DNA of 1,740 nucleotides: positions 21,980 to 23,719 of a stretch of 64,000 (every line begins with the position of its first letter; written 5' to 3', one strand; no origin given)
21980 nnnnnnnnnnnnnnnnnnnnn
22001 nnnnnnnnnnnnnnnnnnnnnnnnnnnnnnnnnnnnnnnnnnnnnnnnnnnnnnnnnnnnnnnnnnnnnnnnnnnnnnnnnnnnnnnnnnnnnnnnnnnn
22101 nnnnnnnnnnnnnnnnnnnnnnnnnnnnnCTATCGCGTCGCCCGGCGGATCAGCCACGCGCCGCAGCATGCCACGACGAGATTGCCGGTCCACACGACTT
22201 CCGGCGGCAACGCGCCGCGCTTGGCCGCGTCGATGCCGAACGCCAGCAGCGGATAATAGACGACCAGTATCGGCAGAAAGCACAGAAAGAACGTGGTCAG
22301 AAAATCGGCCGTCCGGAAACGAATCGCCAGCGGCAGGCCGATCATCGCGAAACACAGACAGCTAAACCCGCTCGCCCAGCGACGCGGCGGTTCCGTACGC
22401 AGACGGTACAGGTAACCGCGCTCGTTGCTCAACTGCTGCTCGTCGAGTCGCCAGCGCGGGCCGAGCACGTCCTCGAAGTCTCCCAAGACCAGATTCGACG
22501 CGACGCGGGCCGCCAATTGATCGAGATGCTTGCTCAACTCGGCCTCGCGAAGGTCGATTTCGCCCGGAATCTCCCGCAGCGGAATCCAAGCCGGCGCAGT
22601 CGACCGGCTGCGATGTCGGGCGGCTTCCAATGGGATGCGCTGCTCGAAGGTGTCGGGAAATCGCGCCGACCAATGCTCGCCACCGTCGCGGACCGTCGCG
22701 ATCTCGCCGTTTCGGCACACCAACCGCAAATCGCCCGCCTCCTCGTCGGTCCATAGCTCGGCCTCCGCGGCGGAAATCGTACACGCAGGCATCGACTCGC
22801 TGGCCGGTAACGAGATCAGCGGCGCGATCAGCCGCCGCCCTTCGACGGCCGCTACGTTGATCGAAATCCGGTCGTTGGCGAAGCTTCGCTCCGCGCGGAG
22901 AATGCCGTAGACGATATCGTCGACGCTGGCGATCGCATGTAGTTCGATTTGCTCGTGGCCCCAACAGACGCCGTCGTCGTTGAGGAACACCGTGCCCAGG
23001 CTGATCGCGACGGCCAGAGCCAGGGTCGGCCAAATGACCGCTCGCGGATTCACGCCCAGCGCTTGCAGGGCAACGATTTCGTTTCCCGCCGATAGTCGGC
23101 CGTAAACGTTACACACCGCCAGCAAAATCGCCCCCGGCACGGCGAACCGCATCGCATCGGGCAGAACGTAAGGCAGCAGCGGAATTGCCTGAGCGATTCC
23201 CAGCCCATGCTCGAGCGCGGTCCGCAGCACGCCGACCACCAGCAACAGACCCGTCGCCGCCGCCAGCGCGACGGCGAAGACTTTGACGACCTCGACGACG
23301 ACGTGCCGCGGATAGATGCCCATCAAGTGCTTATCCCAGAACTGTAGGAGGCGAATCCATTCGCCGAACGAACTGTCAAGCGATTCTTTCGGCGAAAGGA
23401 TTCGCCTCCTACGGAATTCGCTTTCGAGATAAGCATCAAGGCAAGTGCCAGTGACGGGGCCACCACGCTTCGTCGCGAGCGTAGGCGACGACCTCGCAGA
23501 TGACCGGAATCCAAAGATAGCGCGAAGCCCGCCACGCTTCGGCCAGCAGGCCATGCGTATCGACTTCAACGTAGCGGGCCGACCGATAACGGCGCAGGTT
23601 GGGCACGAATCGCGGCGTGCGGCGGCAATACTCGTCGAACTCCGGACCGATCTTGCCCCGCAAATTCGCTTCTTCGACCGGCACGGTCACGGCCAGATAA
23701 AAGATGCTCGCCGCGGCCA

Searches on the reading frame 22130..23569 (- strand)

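Call 67: search_protein_families(library=pfam, proteins=[window:22130-23569:-], max_evalue=0.001)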
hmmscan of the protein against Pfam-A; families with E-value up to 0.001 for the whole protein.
window:22130-23569:- (479 aa): 1 family
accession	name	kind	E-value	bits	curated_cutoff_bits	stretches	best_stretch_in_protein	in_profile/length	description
PF03739.19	LptF_LptG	-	3.8e-40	138.4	27.9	1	88-476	1-353/353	Lipopolysaccharide export system permease LptF/LptG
